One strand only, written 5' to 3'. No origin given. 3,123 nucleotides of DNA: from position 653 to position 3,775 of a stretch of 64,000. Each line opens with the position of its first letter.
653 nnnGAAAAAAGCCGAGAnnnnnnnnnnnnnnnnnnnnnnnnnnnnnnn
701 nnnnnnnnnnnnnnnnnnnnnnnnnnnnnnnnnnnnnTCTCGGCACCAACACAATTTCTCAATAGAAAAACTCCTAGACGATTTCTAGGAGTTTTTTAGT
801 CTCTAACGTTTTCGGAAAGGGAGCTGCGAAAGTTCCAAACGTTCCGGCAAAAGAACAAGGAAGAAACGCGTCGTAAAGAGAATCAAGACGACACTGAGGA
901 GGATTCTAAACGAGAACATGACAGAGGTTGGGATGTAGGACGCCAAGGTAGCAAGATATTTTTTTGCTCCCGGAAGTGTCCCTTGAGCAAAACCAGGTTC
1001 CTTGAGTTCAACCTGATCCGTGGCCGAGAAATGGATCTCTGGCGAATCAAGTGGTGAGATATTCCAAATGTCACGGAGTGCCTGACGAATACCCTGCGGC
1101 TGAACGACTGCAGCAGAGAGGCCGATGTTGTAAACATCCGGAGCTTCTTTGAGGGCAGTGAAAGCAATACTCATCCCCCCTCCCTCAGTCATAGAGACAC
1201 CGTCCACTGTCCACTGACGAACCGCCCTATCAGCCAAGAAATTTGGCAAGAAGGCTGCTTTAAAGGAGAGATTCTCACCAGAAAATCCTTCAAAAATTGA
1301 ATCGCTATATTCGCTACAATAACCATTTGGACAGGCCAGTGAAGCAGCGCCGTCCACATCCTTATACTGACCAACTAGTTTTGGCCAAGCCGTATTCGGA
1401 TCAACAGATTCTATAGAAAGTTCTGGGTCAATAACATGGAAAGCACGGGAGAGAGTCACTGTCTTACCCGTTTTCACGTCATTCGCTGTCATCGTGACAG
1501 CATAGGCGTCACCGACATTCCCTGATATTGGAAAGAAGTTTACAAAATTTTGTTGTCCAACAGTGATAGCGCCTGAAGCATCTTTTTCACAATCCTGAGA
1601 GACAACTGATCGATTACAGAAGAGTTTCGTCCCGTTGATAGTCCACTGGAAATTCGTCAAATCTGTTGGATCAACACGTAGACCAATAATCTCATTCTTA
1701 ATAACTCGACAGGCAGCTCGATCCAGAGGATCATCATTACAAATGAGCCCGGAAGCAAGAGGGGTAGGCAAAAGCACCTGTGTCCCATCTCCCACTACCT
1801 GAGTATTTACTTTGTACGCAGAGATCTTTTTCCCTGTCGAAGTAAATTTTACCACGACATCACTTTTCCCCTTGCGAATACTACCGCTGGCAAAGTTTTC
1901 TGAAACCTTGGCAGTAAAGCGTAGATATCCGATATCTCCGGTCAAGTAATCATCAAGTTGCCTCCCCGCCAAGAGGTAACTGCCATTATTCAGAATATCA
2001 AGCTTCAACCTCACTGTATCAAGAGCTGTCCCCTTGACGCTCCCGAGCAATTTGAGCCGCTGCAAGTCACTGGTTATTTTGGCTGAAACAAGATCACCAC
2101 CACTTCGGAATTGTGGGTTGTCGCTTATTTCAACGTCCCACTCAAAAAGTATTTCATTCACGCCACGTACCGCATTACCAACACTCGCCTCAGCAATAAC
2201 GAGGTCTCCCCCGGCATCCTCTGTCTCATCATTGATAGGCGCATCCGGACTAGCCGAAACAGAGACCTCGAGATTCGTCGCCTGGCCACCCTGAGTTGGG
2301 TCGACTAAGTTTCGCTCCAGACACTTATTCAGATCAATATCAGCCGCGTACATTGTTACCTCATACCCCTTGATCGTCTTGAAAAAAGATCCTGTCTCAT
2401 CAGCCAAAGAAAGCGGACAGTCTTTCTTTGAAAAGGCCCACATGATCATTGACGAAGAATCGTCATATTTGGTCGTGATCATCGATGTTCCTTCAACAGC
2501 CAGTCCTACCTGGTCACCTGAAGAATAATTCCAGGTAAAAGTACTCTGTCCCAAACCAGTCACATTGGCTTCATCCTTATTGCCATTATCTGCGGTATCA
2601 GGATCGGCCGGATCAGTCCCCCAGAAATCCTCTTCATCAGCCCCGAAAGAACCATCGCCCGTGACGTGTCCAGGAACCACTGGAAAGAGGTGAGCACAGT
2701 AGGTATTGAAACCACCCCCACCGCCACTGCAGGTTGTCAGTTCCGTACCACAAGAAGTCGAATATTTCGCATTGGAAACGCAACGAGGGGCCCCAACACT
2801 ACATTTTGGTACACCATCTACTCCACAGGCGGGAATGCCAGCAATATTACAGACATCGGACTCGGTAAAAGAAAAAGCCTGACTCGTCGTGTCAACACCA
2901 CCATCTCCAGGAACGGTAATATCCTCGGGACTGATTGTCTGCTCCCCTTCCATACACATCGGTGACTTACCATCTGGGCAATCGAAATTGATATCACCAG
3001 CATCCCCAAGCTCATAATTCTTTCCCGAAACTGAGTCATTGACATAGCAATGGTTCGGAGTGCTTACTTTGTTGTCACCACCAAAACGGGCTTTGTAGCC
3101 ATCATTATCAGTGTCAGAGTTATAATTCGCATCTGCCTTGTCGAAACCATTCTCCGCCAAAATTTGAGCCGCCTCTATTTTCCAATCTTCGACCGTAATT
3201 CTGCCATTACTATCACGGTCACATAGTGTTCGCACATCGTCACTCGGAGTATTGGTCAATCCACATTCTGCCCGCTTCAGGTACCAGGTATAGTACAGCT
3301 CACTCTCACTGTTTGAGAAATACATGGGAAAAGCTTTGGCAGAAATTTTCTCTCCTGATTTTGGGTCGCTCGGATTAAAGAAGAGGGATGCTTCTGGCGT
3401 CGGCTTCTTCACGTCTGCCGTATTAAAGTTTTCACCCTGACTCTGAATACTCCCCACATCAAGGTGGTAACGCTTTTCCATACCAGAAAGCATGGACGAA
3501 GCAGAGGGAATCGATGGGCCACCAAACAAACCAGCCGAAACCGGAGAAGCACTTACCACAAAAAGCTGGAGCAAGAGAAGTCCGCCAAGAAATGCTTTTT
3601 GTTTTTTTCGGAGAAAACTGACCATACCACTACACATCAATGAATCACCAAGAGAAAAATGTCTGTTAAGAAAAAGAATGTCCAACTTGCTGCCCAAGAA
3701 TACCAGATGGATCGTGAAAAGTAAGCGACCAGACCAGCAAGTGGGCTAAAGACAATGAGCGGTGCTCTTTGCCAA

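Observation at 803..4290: Giant Cys-rich surface protein with C-terminal TM plus basic tail next to a CPBP/CAAX-protease-like membrane protein: candidate dedicated sorting pair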

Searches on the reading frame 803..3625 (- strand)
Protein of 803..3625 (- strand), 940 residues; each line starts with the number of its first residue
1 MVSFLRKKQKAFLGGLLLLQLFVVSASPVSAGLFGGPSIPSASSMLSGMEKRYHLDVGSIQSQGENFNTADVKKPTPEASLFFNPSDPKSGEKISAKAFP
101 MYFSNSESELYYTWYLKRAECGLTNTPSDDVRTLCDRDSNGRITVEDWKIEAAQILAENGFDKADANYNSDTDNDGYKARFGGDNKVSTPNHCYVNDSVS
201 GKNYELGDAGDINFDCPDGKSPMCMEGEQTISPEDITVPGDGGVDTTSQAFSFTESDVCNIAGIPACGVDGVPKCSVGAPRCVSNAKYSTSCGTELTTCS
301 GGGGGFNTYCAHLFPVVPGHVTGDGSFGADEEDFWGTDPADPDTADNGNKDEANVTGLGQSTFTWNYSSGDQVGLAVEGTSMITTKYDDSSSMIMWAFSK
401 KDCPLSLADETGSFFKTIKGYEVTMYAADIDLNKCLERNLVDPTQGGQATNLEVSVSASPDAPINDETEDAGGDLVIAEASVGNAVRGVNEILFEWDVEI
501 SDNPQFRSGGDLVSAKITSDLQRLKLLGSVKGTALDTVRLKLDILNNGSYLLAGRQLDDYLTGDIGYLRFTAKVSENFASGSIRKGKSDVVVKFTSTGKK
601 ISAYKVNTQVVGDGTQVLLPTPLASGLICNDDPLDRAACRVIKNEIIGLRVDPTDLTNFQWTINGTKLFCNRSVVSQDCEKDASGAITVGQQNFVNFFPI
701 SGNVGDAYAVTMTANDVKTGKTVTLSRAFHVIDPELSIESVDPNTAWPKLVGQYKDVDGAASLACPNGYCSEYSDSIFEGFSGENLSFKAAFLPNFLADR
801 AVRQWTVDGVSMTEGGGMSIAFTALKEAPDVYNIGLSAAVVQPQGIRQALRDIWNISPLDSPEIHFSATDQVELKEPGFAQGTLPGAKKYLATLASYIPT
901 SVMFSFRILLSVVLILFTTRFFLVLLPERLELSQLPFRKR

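Call 3: search_protein_families(library=pfam, proteins=[window:803-3625:-], max_evalue=1)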
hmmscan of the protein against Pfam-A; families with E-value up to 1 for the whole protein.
window:803-3625:- (940 aa): 0 families

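Call 4: search_protein_families(library=ncbifam, proteins=[window:803-3625:-], max_evalue=1)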
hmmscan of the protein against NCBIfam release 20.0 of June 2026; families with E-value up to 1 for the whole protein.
window:803-3625:- (940 aa): 0 families

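Call 9: find_homologous_proteins(query=window:803-3625:-, max_evalue=0.001)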
Query window:803-3625:- (940 aa): 388 proteins with E <= 0.001 among 8000 candidates; the best 120 are listed.
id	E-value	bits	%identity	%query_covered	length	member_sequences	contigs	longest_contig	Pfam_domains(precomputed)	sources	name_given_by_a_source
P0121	0.0e+0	2156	100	100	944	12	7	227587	-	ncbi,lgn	-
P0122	0.0e+0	1866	85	100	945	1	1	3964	-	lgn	-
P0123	0.0e+0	1847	84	100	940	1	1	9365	-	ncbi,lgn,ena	-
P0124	0.0e+0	1775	83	96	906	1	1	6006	-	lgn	-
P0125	0.0e+0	1519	70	100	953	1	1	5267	-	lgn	-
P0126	0.0e+0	1414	65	100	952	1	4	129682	-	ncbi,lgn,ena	-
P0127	0.0e+0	1404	65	100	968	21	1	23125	-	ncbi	-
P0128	0.0e+0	1383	63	100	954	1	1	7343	-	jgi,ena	-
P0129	0.0e+0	1377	62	100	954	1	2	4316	-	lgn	-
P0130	0.0e+0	1346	61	100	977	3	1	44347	-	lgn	-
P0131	0.0e+0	1342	63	99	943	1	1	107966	-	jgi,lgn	-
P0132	0.0e+0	1338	61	100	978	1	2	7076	-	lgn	-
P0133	0.0e+0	1337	61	100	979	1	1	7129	-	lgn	-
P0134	0.0e+0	1336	62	100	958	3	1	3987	-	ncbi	-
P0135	0.0e+0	1335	61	100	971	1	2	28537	-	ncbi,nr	ncbi:MAG: hypothetical protein KBD27_00915 [Candidatus Moranbacteria bacterium]|nr:hypothetical prot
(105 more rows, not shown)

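Call 41: predict_structure(alignment_id=A2)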
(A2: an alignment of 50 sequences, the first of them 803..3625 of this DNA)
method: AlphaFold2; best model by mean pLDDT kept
length: 940 residues; sequences in the alignment: 50
mean_pLDDT: 79.3   pTM: 0.45
mean pLDDT of the five models: 79.3, 78.9, 77.1, 76.9, 73.7
residues with pLDDT >= 90: 269; 70-90: 460; 50-70: 121; < 50: 90
segments of 3 or more residues with pLDDT < 50: 1-8, 25-41, 50-71, 881-894, 926-940
pLDDT, mean of each block of 10 residues (from residue 1): 43 54 43 39 50 43 46 75 81 90 89 93 91 91 94 87 83 84 65 86 82 79 77 63 56 69 74 79 73 82 68 89 88 89 77 90 90 93 80 89 87 73 79 92 67 85 78 84 78 93 90 93 89 90 88 91 90 83 84 86 91 90 85 73 92 89 89 87 85 92 89 84 83 92 88 70 64 88 91 87 93 89 89 93 89 86 87 77 43 50 71 78 56 35
secondary structure, 60 per line:
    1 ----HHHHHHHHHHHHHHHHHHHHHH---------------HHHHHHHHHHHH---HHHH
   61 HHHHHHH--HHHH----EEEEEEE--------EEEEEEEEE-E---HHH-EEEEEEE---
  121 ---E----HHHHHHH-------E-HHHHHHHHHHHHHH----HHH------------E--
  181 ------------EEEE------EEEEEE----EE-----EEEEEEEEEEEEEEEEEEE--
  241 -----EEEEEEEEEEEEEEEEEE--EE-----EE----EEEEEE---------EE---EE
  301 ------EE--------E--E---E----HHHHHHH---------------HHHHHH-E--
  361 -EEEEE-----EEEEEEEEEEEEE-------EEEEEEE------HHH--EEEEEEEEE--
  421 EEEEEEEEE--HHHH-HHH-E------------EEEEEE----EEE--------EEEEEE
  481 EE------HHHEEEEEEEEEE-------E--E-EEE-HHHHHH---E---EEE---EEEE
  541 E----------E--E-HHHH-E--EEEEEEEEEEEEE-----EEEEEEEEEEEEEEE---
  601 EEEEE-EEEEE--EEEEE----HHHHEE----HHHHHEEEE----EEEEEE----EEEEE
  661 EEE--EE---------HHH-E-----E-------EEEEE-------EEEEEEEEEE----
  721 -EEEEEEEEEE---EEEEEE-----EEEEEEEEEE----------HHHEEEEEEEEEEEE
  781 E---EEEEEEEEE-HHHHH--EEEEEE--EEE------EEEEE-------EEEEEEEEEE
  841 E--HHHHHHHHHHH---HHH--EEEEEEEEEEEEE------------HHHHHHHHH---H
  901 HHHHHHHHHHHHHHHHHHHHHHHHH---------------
elements in order (helices of 4 or more, strands of 3 or more residues): H5-26 H42-53 H57-67 H70-73 E78-84 E93-101 E111-117 H129-135 H145-158 E193-196 E203-208 E220-238 E246-263 E279-284 H329-335 H351-356 E362-366 E372-384 E392-398 E410-418 E421-429 H432-435 E454-459 E464-466 E475-482 E492-501 E514-516 H518-523 E531-533 E537-541 H557-560 E565-577 E583-597 E601-605 E607-611 E614-618 H623-626 H633-637 E638-641 E646-651 E656-663 E695-699 E707-716 E722-731 E735-740 E746-755 E769-781 E785-793 H795-799 E802-807 E810-812 E819-823 E831-841 H844-854 E863-875 H888-896 H900-925

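Call 45: fold_search(model_id=the predicted structure, library=pdb)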
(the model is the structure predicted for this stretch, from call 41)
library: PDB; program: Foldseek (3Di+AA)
matches with E <= 10: 1448; with E <= 0.001: 132
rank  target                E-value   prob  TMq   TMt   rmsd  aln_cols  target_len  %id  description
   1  9rcs_A                2.5e-08  1.00  0.11  0.25  23.1       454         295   10  Cardioderma bat coronavirus KY43 receptor binding domain in complex with human CEACAM6 (released 2026-04-08)
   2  4x9g_A                1.6e-07  1.00  0.10  0.20  31.3       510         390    9  Crystal structure of Dscam1 isoform 6.44, N-terminal four Ig domains (released 2015-12-16)
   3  1qz1                  1.7e-07  1.00  0.10  0.24  20.7       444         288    9  Crystal Structure of the Ig 1-2-3 fragment of NCAM (released 2003-11-04)
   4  8c8o_A                1.8e-07  0.96  0.13  0.12  29.6      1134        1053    9  In situ structure of the Nitrosopumilus maritimus S-layer - Six-fold symmetry (C6) (released 2024-04-17)
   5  8uin_A                2.3e-07  1.00  0.12  0.17  28.2       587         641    9  Structure of the C3bBb-albicin complex (released 2024-05-08)
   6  8c8r_A                2.3e-07  0.96  0.13  0.09  29.6      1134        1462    9  In situ structure of the Nitrosopumilus maritimus S-layer - Composite map between C2 and C6 (released 2024-04-17)
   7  2qki_A                3.3e-07  1.00  0.11  0.15  31.0       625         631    9  Human C3c in complex with the inhibitor compstatin (released 2007-08-14)
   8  8cml_E                3.5e-07  1.00  0.13  0.17  29.1       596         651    9  Cryo-EM structure of complement C5 in complex with nanobodies UNbC5-1 and UNbC5-2 (released 2023-09-27)
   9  5fo7_A                4.8e-07  0.99  0.11  0.15  31.3       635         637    9  Crystal Structure of Human Complement C3b at 2.8 Angstrom resolution (released 2016-04-06)
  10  4x9i_A                5.1e-07  1.00  0.10  0.20  30.7       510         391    8  Crystal structure of Dscam1 isoform 9.44, N-terminal four Ig domains (released 2015-12-16)
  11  4p99_A                7.4e-07  0.99  0.09  0.18  28.4       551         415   12  Ca2+-stabilized adhesin helps an Antarctic bacterium reach out and bind ice (released 2014-06-18)
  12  2v5m_A                9.2e-07  1.00  0.10  0.19  31.1       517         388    9  Structural basis for Dscam isoform specificity (released 2007-09-11)
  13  4x9f_B                9.7e-07  1.00  0.10  0.20  31.3       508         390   10  Crystal structure of Dscam1 isoform 6.9, N-terminal four Ig domains (released 2015-12-16)
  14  3l5n_A                1.0e-06  0.99  0.11  0.15  28.9       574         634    9  Staphylococcal Complement Inhibitor (SCIN) in complex with Human Complement Component C3b (released 2010-08-04)
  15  7zgj_A                1.1e-06  1.00  0.12  0.16  32.6       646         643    8  Trypanosoma brucei gambiense ISG65 in complex with human complement component C3 (released 2023-04-05)
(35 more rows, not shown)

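Call 47: find_related_loci(query=A2, collection=genome_contigs, flank=10000)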
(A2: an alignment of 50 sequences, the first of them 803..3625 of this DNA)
Query A2 (940 aa) in genome_contigs; peptide patterns used: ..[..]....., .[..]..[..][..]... (x = any residue, [..] = any of these).
191 stretches matched a pattern; 99 encode a relative of the query (tblastn E <= 1e-3); the best 80 are kept; 80 distinct loci.
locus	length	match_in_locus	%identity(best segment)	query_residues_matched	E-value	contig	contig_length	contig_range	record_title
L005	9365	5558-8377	84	1-940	0e+0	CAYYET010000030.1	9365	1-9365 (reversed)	MAG TPA_asm: uncultured Bdellovibrionales bacterium isolate SRP135725_co1_601 genome assembly, contig: NODE_10501_length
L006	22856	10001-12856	65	1-939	0e+0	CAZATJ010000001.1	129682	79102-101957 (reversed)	MAG TPA_asm: uncultured Bdellovibrionales bacterium isolate ERP113451_co3_238 genome assembly, contig: NODE_32_length_12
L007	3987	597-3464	62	1-940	0e+0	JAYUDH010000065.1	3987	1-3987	MAG: Candidatus Moraniibacteriota bacterium isolate GFS_7157 GFS_7157_64, whole genome shotgun sequence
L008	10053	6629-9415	59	1-929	0e+0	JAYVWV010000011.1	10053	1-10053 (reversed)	MAG: Candidatus Moraniibacteriota bacterium isolate GL82_UP_metabat_7 GL82_UP_metabat_7_10, whole genome shotgun sequenc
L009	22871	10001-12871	59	2-940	0e+0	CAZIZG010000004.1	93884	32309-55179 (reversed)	MAG TPA_asm: uncultured Bdellovibrionales bacterium isolate SRP135725_co1_205 genome assembly, contig: NODE_128_length_9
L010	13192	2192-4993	58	1-939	0e+0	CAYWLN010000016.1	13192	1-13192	MAG TPA_asm: uncultured Bdellovibrionales bacterium isolate SRP219642_co7_73 genome assembly, contig: NODE_6895_length_1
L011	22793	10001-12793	59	1-939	0e+0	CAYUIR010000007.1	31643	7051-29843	MAG TPA_asm: uncultured Bdellovibrionales bacterium isolate SRP219642_co6_142 genome assembly, contig: NODE_1007_length_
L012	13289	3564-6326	59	1-929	0e+0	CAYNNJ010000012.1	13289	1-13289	MAG TPA_asm: uncultured Bdellovibrionales bacterium isolate SRP189682_co2_170 genome assembly, contig: NODE_8038_length_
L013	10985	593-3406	58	2-934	0e+0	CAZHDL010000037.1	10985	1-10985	MAG TPA_asm: uncultured Bdellovibrionales bacterium isolate SRP219642_co10_72 genome assembly, contig: NODE_6151_length_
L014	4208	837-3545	56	2-929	0e+0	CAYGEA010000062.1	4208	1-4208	MAG TPA_asm: uncultured Bdellovibrionales bacterium isolate ERP113451_co1_285 genome assembly, contig: NODE_31299_length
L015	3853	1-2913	54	5-940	0e+0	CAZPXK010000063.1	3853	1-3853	MAG TPA_asm: uncultured Bdellovibrionales bacterium isolate SRP342105_co1_301 genome assembly, contig: NODE_34977_length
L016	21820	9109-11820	55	2-940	0e+0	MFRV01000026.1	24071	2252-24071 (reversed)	MAG: Candidatus Moranbacteria bacterium RIFCSPHIGHO2_01_FULL_54_31 rifcsphigho2_01_scaffold_3914, whole genome shotgun s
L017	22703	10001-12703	55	7-929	0e+0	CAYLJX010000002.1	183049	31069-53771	MAG TPA_asm: uncultured Bdellovibrionales bacterium isolate SRP342105_co1_463 genome assembly, contig: NODE_80_length_18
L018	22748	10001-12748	53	1-932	0e+0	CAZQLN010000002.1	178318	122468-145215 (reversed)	MAG TPA_asm: uncultured Bdellovibrionales bacterium isolate SRP342105_co1_403 genome assembly, contig: NODE_86_length_17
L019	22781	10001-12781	53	1-940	0e+0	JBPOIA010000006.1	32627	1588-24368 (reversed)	MAG: Candidatus Moraniibacteriota bacterium isolate MAG_644 c_000000432251, whole genome shotgun sequence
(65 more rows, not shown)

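Call 59: search_protein_families(library=pfam, alignment_id=A2, max_evalue=0.01)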
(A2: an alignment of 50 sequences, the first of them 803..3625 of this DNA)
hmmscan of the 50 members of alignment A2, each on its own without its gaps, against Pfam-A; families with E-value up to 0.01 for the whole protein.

A. member 1, window:803-3625:- (940 aa): 0 families

B. families by the number of members that match (of 50 scanned): 0 families

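Call 61: fold_search(model_id=the predicted structure, library=viral)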
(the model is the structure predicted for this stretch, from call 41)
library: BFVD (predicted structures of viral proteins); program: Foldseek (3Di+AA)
matches with E <= 10: 914; with E <= 0.001: 170
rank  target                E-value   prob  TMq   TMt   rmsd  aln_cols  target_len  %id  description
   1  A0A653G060            5.9e-11  1.00  0.10  0.16  43.6       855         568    9  (no name in the UniProt tables at hand)
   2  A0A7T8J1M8            2.7e-09  0.96  0.08  0.07  50.5      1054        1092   10  (no name in the UniProt tables at hand)
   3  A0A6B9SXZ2            6.4e-09  0.98  0.09  0.08  41.7      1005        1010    8  Highly immunogenic outer capsid protein [Acinetobacter phage vB_AbaM_PhT2]
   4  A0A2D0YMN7            6.7e-09  1.00  0.11  0.18  22.2       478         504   10  Ig-like domain-containing protein [Vibrio phage JSF9]
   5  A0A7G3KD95            8.3e-09  1.00  0.12  0.20  31.4       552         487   11  Capsid vertex protein [Enterobacter phage vB_EhoM-IME523]
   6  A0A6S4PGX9            4.0e-08  1.00  0.10  0.21  27.0       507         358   11  Ig-like domain-containing protein [uncultured phage_MedDCM-OCT-S39-C11]
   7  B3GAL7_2              4.2e-08  1.00  0.11  0.10  40.1       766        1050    9  AMDV3_1 [uncultured virus]
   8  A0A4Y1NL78            6.8e-08  1.00  0.09  0.19  30.8       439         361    8  Highly immunogenic outer capsid protein [Acinetobacter phage AM101]
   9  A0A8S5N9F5            8.0e-08  1.00  0.09  0.15  30.8       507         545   11  Uncharacterized protein [Siphoviridae sp. ctBmU27]
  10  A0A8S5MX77            8.0e-08  1.00  0.12  0.16  27.8       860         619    6  Interleukin-6 receptor subunit beta Receptor, Fibronectin Type III [Siphoviridae sp. ct91l7]
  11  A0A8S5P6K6            9.4e-08  1.00  0.10  0.16  28.2       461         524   12  Baseplate wedge protein [Myoviridae sp. ctzzS20]
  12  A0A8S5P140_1          1.4e-07  1.00  0.11  0.10  16.8       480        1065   11  Spore coat protein H kinase fold, TRANSFERASE [Myoviridae sp. ctrCp2]
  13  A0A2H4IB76            1.5e-07  0.85  0.08  0.06  40.8       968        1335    8  Putative major tail protein [Erwinia phage vB_EamM_Y3]
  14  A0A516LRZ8            1.6e-07  1.00  0.11  0.19  20.4       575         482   10  (no name in the UniProt tables at hand)
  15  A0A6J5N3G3            1.7e-07  0.99  0.10  0.11  24.1       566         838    7  Tip attachment protein J [uncultured Caudovirales phage]
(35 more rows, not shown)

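Call 62: search_solved_structures(query=A2, max_evalue=1)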
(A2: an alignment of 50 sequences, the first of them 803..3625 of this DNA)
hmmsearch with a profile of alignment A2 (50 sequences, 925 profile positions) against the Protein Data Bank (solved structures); distinct sequences matched with E-value up to 1: 1.
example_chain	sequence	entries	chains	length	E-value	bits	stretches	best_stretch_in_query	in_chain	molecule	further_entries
2myv_A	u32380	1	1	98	0.31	11.9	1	102-150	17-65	Uncharacterized protein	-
